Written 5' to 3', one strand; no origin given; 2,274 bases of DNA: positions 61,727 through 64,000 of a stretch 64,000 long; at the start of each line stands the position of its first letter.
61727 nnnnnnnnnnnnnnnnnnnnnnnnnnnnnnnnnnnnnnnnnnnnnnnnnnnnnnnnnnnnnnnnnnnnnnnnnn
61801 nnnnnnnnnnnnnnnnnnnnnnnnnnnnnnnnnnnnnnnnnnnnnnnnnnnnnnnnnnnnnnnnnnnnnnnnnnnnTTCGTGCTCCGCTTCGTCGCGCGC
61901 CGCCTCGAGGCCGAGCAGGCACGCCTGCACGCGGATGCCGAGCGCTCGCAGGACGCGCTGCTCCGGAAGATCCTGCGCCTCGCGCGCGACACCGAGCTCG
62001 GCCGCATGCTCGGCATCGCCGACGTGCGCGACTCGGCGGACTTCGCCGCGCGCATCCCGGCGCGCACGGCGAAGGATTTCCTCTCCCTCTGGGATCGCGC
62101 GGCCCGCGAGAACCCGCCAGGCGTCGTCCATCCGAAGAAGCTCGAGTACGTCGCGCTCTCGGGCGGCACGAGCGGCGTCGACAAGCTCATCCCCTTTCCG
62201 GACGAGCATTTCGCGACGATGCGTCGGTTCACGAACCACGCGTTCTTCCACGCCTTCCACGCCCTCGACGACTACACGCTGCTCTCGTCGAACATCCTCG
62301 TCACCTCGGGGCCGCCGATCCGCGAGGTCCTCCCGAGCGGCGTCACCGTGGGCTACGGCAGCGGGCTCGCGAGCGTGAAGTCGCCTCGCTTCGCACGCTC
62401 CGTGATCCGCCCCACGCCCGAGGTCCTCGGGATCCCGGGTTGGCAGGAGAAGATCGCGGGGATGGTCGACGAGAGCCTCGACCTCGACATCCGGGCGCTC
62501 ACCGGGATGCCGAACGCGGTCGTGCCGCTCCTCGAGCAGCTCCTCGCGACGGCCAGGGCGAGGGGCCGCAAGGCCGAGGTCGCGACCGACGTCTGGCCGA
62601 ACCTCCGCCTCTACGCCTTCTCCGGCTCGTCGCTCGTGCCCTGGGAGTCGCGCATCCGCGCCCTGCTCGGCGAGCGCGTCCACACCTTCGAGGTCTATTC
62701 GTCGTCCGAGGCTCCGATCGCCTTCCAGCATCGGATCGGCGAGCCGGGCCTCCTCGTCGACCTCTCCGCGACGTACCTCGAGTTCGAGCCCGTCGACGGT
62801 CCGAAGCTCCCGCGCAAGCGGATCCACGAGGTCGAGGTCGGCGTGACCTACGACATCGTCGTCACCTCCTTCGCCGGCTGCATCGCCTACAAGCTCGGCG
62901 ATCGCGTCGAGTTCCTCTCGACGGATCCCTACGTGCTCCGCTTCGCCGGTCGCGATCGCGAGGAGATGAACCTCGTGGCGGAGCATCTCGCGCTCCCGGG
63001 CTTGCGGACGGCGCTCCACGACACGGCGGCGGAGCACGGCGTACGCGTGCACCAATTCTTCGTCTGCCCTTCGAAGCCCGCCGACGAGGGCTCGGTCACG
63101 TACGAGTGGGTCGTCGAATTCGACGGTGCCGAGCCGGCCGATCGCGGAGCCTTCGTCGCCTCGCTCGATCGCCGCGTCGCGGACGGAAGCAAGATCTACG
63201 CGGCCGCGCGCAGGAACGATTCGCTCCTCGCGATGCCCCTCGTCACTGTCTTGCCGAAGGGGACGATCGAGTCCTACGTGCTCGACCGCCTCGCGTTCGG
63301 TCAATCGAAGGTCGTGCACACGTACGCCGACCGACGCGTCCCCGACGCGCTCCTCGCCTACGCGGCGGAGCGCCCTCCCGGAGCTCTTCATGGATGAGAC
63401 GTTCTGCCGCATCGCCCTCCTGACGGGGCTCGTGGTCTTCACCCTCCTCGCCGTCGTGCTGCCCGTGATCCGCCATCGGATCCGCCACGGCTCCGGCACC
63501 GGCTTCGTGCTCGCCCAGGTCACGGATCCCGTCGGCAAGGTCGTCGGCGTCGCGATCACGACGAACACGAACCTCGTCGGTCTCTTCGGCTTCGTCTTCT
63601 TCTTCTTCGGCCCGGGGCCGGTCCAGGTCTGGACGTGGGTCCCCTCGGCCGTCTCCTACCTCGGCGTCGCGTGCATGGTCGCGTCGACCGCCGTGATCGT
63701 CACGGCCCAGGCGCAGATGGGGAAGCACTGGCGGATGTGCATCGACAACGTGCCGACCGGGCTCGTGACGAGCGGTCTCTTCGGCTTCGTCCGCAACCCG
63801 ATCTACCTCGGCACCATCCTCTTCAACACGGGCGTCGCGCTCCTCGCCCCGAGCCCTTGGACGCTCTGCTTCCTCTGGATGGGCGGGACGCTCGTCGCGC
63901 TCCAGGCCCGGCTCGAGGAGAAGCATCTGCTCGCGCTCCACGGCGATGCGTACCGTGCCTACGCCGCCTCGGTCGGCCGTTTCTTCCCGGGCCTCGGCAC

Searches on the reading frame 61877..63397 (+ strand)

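Call 38: search_protein_families(library=pfam, proteins=[window:61877-63397:+], max_evalue=0.001)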
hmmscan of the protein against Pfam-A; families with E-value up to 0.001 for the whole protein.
window:61877-63397:+ (506 aa): 3 families
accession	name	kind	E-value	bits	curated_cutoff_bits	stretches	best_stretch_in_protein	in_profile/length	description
PF03321.19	GH3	-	1.3e-18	67.7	23.6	1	16-159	7-148/304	GH3 family N-terminal domain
PF23571.1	GH3_M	-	5.3e-09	36.5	23.6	1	296-359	5-75/75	GH3 family central domain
PF23572.1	GH3_C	-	4.1e-08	34.3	23.6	1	376-482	3-114/119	GH3 family C-terminal domain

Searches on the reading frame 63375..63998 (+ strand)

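Call 38: search_protein_families(library=pfam, proteins=[window:63375-63998:+], max_evalue=0.001)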
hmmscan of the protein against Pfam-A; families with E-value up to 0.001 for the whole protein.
window:63375-63998:+ (208 aa): 3 families
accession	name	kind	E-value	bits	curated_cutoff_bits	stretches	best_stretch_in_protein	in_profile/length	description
PF04191.18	PEMT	-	5.6e-11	43.3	25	1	95-190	4-103/105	Phospholipid methyltransferase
PF04140.19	ICMT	-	8.4e-09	36.2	24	1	98-182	2-90/95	Isoprenylcysteine carboxyl methyltransferase (ICMT) family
PF06966.17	DUF1295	-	0.0006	19.8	20.4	1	91-199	118-234/235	Protein of unknown function (DUF1295)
